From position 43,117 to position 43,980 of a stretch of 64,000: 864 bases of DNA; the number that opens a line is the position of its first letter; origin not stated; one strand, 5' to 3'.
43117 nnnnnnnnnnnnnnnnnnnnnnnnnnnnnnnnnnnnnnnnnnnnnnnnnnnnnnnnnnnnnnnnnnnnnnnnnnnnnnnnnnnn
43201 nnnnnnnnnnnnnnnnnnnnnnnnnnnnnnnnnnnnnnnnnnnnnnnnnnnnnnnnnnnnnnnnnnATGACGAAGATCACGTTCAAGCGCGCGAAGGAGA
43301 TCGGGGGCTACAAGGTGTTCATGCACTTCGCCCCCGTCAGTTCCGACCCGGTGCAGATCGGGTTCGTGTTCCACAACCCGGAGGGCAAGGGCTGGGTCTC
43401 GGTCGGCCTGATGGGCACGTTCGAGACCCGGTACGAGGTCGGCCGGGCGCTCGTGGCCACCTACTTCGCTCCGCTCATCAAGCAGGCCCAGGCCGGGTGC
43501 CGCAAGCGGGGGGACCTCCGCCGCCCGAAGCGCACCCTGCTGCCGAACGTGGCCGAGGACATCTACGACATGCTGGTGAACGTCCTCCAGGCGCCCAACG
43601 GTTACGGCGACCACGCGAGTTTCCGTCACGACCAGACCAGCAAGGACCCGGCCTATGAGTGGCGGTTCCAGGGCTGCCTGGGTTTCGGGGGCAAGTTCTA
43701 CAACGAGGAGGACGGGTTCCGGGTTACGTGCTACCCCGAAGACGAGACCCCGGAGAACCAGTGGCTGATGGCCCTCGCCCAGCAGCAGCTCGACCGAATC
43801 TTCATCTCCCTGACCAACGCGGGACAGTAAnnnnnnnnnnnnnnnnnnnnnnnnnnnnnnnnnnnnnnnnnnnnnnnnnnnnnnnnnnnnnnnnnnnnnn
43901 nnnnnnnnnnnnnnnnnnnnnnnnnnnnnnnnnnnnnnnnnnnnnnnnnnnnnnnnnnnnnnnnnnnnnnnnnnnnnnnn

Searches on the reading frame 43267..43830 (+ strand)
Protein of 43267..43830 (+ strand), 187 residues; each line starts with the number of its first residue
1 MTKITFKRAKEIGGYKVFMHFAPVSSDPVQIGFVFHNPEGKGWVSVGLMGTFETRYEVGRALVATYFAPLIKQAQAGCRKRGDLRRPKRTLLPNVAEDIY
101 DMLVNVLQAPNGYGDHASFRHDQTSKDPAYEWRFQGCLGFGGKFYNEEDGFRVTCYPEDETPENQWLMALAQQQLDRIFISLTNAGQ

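Call 64: find_encoding_contigs(protein=window:43267-43830:+, flank=10000, max_places=2)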
Protein window:43267-43830:+ (187 aa): 2 contigs read that carry it; 2 places shown.
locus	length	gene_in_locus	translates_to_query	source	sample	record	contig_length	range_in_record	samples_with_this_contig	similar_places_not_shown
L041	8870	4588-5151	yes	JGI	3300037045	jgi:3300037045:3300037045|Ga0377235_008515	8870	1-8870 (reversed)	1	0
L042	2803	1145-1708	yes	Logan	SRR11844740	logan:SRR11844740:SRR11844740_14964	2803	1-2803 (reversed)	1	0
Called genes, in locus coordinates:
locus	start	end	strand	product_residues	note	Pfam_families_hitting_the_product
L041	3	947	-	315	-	?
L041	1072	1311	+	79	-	-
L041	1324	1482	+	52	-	-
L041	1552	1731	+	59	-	-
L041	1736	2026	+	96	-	-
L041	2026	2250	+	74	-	-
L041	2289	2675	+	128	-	-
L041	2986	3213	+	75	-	-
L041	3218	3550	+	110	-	-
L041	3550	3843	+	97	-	-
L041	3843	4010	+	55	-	-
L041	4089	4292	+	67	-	-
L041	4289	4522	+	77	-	-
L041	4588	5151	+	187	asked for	-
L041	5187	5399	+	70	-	-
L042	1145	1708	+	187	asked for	-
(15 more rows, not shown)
